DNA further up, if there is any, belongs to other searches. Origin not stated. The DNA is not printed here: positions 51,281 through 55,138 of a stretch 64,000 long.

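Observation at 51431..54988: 1185-aa leaderless orphan with repeated modules in its C-terminal half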

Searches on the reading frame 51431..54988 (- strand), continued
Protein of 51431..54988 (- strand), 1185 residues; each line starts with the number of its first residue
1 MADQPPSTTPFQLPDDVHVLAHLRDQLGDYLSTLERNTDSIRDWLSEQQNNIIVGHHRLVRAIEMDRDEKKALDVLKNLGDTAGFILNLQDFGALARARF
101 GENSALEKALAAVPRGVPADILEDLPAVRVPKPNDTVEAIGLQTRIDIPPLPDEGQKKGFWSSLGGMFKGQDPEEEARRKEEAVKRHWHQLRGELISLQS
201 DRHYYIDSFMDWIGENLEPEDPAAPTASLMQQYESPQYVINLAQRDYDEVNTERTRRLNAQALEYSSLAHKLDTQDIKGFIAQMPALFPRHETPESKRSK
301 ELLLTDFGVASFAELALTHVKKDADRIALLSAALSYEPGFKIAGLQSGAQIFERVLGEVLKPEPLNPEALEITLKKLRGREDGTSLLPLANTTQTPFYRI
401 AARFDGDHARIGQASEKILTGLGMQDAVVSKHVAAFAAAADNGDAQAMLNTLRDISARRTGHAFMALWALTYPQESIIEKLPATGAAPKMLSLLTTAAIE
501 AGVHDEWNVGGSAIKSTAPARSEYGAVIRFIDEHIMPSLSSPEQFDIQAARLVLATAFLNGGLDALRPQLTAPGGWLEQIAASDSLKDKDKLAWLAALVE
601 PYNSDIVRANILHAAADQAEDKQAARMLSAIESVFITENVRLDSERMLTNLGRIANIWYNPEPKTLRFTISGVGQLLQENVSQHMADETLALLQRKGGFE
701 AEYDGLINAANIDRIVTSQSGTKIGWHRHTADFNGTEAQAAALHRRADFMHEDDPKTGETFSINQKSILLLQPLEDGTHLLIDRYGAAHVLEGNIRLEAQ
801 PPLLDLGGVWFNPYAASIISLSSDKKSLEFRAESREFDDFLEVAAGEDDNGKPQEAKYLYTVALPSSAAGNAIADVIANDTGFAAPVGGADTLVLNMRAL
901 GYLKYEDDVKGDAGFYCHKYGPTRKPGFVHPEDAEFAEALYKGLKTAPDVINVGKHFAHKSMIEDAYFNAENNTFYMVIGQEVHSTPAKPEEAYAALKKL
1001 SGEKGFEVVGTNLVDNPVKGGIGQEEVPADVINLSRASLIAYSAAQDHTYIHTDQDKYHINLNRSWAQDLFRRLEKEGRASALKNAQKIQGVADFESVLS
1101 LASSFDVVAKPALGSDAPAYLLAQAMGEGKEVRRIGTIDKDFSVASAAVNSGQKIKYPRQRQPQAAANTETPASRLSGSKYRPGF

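Call 35: fold_search(model_id=the predicted structure, library=pdb)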
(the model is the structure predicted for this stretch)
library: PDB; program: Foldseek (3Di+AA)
matches with E <= 10: 366; with E <= 0.001: 0
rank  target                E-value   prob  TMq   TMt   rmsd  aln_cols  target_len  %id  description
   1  3d6w_A                3.6e-02  1.00  0.07  0.59   5.6       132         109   11  LytTr DNA-binding domain of putative methyl-accepting/DNA response regulator from Bacillus cereus. (released 2008-07-15)
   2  3d6w_B                3.9e-02  1.00  0.07  0.60   5.5       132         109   11  LytTr DNA-binding domain of putative methyl-accepting/DNA response regulator from Bacillus cereus. (released 2008-07-15)
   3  9zpd_A                1.3e-01  0.12  0.10  0.11  34.8      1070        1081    9  Cryo-EM structure of human PI3KC3-C2 in complex with Rubicon Middle Region of C terminus (released 2025-12-24)
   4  4cbv_D                1.9e-01  0.96  0.08  0.30  11.8       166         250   10  X-ray structure of full-length ComE from Streptococcus pneumoniae. (released 2014-02-12)
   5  7y4i_A                1.9e-01  0.23  0.11  0.13  27.8       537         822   12  Crystal structure of SPINDLY in complex with GDP (released 2022-12-07)
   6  4cbv_A                2.5e-01  0.96  0.08  0.32   6.0       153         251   10  X-ray structure of full-length ComE from Streptococcus pneumoniae. (released 2014-02-12)
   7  9gyt_g                3.1e-01  0.30  0.13  0.22  26.2       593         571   11  High resolution structure of B. oleracea mitoribosome (released 2025-10-15)
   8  8h5b_A                3.2e-01  0.21  0.10  0.12  29.6       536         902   11  The cryo-EM structure of nuclear transport receptor Kap114p complex with yeast TATA-box binding protein (released 2023-09-20)
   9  9bfu_A                3.5e-01  0.03  0.05  0.04  25.6       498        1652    9  Cryo-EM structure of Sevenless extracellular domain (composite map of the dimer, pH 4.6) (released 2025-01-29)
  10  8ras_F                3.8e-01  0.28  0.09  0.16  16.1       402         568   12  Plastid-encoded RNA polymerase transcription elongation complex (released 2024-03-06)
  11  5uwr_C                4.0e-01  0.23  0.12  0.13  31.2       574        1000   13  Crystal Structure of CDC7 NES Peptide (extended) in complex with CRM1-Ran-RanBP1 (released 2017-03-22)
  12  4cbv_C                4.5e-01  0.96  0.09  0.34   5.6       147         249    8  X-ray structure of full-length ComE from Streptococcus pneumoniae. (released 2014-02-12)
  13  9eof_F                4.5e-01  0.07  0.08  0.09  31.9       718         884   12  Structure of the human INTS5/8/10/15 subcomplex (released 2024-06-12)
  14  4cbv_F                4.7e-01  0.84  0.08  0.30  10.5       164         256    8  X-ray structure of full-length ComE from Streptococcus pneumoniae. (released 2014-02-12)
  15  4rv1_A                4.7e-01  0.28  0.12  0.24  22.6       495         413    9  Crystal Structure of Engineered Protein. Northeast Structural Genomics Consortium (NESG) Target OR497. (released 2014-12-10)
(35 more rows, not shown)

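Call 38: find_related_loci(query=A1, collection=genome_contigs, flank=6000)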
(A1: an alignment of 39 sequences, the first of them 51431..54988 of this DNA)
Query A1 (1185 aa) in genome_contigs; peptide patterns used: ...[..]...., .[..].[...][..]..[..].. (x = any residue, [..] = any of these).
38 stretches matched a pattern; 30 encode a relative of the query (tblastn E <= 1e-3); 28 distinct loci.
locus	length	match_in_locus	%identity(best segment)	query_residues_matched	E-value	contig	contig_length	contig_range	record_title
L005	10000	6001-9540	75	1-1183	0e+0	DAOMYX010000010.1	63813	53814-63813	MAG TPA_asm: Alphaproteobacteria bacterium isolate AMR_MDS_5615 NODE_186_length_63813_cov_20.962201, whole genome shotgu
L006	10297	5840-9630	76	1-1181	0e+0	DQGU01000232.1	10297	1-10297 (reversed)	MAG TPA_asm: Rhodospirillaceae bacterium isolate UBA8982 contig_14427, whole genome shotgun sequence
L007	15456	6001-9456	68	1-1162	0e+0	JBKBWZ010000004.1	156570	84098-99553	MAG: Alphaproteobacteria bacterium isolate 21H_022.bin.44 NODE_107_length_156570_cov_8.739410, whole genome shotgun sequ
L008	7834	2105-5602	65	1-1182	0e+0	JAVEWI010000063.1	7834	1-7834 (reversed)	MAG: Bdellovibrionales bacterium isolate BF4_141 NODE_31417_length_7834_cov_3.808356_Biofilm4, whole genome shotgun sequ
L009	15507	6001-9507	64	1-1183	0e+0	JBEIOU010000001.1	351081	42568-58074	MAG: Micavibrio sp. isolate Sample-106-S6-bin-24 Sample_106_S6-bin_24-k141_802975, whole genome shotgun sequence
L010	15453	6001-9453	69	1-1161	0e+0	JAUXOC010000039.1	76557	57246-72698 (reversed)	MAG: Alphaproteobacteria bacterium isolate C1_metabat.bin.32 C1_k141_156285, whole genome shotgun sequence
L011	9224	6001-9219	52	1-1076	0e+0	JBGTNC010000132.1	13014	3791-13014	MAG: Alphaproteobacteria bacterium isolate JTS-RE379 k141_2839021, whole genome shotgun sequence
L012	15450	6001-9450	52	1-1167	0e+0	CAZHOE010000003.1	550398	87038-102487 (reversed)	MAG TPA_asm: uncultured Micavibrio sp. isolate SRP062349_co2_98 genome assembly, contig: NODE_7_length_550398_cov_25.314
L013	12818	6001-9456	43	1-1163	0e+0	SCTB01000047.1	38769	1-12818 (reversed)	MAG: Alphaproteobacteria bacterium isolate FW300_bin.31 FW300_bin.31-47722, whole genome shotgun sequence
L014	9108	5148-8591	43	1-1158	0e+0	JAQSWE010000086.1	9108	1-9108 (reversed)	MAG: Alphaproteobacteria bacterium isolate C_No_T20_C_bin.40 scaffold_6903, whole genome shotgun sequence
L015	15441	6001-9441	42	1-1158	0e+0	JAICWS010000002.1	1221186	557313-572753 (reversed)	MAG: Alphaproteobacteria bacterium isolate LS_FP_2_bin.61 k141_1306701_length_1221186_cov_27.3567, whole genome shotgun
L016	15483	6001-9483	41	1-1183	0e+0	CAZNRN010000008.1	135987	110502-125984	MAG TPA_asm: uncultured Micavibrio sp. isolate binchicken_co199_124 genome assembly, contig: NODE_159_length_135987_cov_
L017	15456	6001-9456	42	1-1165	0e+0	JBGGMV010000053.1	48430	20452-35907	MAG: Alphaproteobacteria bacterium isolate bin.025 k141_2156744, whole genome shotgun sequence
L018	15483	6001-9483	43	1-1172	0e+0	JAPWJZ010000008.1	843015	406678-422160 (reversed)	MAG: Micavibrio sp. isolate Chal_Metagen_Bin5 13143, whole genome shotgun sequence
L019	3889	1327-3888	46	1-860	0e+0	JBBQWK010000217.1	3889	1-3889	MAG: Alphaproteobacteria bacterium isolate Co_metawrap_2052 Cmw_2052_k141_27003358_length_3889_cov_7.0000, whole genome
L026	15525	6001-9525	33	5-1175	0e+0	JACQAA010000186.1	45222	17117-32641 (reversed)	MAG: Proteobacteria bacterium isolate NC_groundwater_904_Pr1_S-0.2um_52_13 Montesol18-Sp2_coassembly_scaffold_1282064, w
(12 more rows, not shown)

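Call 42: search_protein_families(library=pfam, proteins=[P0109, P0111, P0112], max_evalue=10)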
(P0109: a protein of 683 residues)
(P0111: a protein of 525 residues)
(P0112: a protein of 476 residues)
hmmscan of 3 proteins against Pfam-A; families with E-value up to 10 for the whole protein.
P0109 (683 aa): 1 family
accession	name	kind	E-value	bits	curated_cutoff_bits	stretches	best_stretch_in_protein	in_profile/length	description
PF02590.22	SPOUT_MTase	-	1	9.8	27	0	350-409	47-106/154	Predicted SPOUT methyltransferase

P0111 (525 aa): 0 families

P0112 (476 aa): 1 family
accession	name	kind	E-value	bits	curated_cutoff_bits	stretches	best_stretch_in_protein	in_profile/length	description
PF07258.19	COMM_domain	-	0.073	13.7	22.4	1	387-411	33-62/64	COMM domain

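Call 47: list_cluster_members(proteins=[P0109, P0111, P0112, P0067, P0087, P0081, P0102, P0075])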
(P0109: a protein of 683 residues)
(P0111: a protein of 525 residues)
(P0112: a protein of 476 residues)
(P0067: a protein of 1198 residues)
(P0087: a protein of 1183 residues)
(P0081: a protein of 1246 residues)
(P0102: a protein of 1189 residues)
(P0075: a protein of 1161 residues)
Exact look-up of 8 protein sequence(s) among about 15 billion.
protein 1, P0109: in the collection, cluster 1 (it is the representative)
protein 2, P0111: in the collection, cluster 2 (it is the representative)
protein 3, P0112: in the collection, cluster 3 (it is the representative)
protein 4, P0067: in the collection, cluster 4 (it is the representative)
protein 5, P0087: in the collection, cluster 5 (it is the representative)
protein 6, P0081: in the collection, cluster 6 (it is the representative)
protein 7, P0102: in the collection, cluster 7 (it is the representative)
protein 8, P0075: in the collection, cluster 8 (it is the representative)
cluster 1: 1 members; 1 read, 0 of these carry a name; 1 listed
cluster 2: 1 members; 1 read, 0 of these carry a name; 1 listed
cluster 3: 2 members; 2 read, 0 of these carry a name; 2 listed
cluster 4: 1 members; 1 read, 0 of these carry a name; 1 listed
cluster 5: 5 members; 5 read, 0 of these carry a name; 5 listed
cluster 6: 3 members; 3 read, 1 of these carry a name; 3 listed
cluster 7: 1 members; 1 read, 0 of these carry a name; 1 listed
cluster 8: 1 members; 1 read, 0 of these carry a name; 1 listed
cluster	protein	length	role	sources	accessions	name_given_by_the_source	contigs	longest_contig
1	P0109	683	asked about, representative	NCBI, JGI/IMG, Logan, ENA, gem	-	-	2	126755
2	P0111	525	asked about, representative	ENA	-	-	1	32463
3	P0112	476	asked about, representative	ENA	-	-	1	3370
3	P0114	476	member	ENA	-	-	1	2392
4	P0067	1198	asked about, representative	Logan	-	-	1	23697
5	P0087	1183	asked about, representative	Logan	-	-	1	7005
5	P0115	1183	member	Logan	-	-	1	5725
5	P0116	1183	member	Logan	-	-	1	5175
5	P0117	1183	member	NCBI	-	-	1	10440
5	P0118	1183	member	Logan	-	-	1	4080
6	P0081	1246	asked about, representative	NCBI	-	-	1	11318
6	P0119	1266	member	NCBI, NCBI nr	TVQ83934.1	MAG: hypothetical protein EA357_04310 [Micavibrio sp.]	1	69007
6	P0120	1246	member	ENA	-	-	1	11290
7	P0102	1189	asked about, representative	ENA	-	-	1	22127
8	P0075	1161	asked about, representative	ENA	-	-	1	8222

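Call 48: find_encoding_contigs(protein=P0109, flank=6000, max_places=1)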
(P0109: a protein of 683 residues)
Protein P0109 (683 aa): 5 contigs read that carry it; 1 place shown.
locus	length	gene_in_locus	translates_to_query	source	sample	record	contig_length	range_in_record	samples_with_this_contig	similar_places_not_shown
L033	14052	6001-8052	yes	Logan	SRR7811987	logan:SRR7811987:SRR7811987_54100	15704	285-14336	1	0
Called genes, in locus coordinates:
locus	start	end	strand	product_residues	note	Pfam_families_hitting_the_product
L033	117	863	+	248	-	-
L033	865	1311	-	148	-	PF03653:UPF0093, PF05425:CopD (weak)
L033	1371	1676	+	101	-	-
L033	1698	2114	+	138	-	-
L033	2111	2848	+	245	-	-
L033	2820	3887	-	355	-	PF00762:Ferrochelatase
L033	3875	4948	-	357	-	PF01208:URO-D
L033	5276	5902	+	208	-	-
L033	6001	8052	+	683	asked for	-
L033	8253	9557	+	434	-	PF20573:DUF6782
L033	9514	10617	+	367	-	PF20573:DUF6782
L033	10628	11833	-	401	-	PF09217:EcoRII-N, PF09019:EcoRII-C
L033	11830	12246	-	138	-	PF03852:Vsr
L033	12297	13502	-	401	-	PF01381:HTH_3 (weak), PF13560:HTH_31, PF00145:DNA_methylase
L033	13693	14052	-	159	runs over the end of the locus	PF03413:PepSY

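Call 49: find_encoding_contigs(protein=P0111, flank=6000, max_places=1)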
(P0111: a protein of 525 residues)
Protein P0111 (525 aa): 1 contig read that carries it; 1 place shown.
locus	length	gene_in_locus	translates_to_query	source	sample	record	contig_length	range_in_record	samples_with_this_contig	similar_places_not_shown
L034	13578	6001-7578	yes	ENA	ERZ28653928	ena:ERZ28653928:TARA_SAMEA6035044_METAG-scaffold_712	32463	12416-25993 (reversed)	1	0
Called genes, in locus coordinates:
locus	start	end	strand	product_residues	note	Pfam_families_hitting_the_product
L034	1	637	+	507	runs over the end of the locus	PF00294:PfkB, PF08543:Phos_pyr_kin (weak), PF01467:CTP_transf_like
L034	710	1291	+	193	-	PF17680:FlgO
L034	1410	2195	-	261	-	-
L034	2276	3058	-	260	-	PF13085:Fer2_3, PF13237:Fer4_10, PF13183:Fer4_8, PF13534:Fer4_17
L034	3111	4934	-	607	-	PF00890:FAD_binding_2, PF01266:DAO (faint), PF07992:Pyr_redox_2 (faint), PF02910:Succ_DH_flav_C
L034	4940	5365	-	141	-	PF01127:Sdh_cyt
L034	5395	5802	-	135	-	PF01127:Sdh_cyt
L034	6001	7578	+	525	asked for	-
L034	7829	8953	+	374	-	-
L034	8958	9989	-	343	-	PF01118:Semialdhyde_dh, PF02774:Semialdhyde_dhC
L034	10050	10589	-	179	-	-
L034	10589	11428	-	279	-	-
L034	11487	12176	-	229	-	-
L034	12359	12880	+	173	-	PF01478:Peptidase_A24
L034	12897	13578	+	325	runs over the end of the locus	PF02729:OTCace_N, PF00185:OTCace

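Call 63: search_protein_families(library=padloc, proteins=[window:51431-54988:-], max_evalue=1)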
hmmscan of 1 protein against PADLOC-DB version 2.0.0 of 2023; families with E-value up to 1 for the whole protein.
window:51431-54988:- (1185 aa): 0 families

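Call 64: search_protein_families(library=phrogs, proteins=[window:51431-54988:-], max_evalue=1)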
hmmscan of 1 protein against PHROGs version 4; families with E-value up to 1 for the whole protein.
window:51431-54988:- (1185 aa): 1 family
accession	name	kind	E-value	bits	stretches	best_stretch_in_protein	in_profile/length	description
phrog_7497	-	unknown function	0.26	12.6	1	56-88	52-84/102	-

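Call 70: search_protein_families(library=pfam, proteins=[P0067], max_evalue=10)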
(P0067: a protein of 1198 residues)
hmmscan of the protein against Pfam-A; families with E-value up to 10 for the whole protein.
P0067 (1198 aa): 2 families
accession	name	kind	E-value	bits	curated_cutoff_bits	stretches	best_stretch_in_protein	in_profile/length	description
PF03136.20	Pup_ligase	-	0.023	14.1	25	1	441-516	319-395/441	Pup-ligase protein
PF06345.17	Drf_DAD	-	0.22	12.1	27.3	1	71-82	4-15/15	DRF Autoregulatory Domain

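Call 72: search_solved_structures(query=A1, max_evalue=10, show_alignments=2)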
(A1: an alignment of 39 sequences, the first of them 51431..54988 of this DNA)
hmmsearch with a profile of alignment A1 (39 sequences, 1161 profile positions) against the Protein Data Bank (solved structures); distinct sequences matched with E-value up to 10: 0.

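Call 73: search_protein_families(library=pfam, alignment_id=A1, max_evalue=0.1)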
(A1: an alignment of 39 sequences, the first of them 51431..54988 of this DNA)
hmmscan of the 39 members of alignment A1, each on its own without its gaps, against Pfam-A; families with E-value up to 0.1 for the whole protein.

A. member 1, window:51431-54988:- (1185 aa): 0 families

B. families by the number of members that match (of 39 scanned): 9 families
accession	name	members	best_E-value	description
PF21464.2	flgE_D3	1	0.0076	Flagellar hook protein FlgE, D3 domain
PF21421.2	ATR1_WY-dom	1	0.024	Avirulence protein ATR1, WY-domain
PF03670.18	UPF0184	1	0.028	Uncharacterised protein family (UPF0184)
PF19625.5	DUF6130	1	0.046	Family of unknown function (DUF6130)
PF12146.15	Hydrolase_4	1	0.053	Serine aminopeptidase, S33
PF24204.1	DUF7428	1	0.055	Domain of unknown function (DUF7428)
PF14932.11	HAUS-augmin3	1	0.056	HAUS augmin-like complex subunit 3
PF08467.15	Luteo_P1-P2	1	0.09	Luteovirus RNA polymerase P1-P2/replicase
PF10473.14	CENP-F_leu_zip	1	0.098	Leucine-rich repeats of kinetochore protein Cenp-F/LEK1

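Call 79: find_encoding_contigs(protein=P0001, flank=1500, max_places=1)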
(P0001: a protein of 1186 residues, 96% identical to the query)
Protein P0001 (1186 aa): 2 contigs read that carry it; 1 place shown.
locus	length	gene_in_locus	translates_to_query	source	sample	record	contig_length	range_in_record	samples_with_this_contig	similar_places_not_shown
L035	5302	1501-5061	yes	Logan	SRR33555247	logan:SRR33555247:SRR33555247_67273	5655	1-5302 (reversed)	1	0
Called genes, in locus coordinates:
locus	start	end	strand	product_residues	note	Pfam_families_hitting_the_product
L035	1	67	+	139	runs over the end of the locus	?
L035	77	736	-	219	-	PF12796:Ank_2, PF00023:Ank (faint), PF13606:Ank_3 (faint), PF13857:Ank_5 (weak), PF12796:Ank_2, PF13637:Ank_4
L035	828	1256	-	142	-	PF01741:MscL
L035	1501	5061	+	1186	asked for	-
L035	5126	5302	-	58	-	?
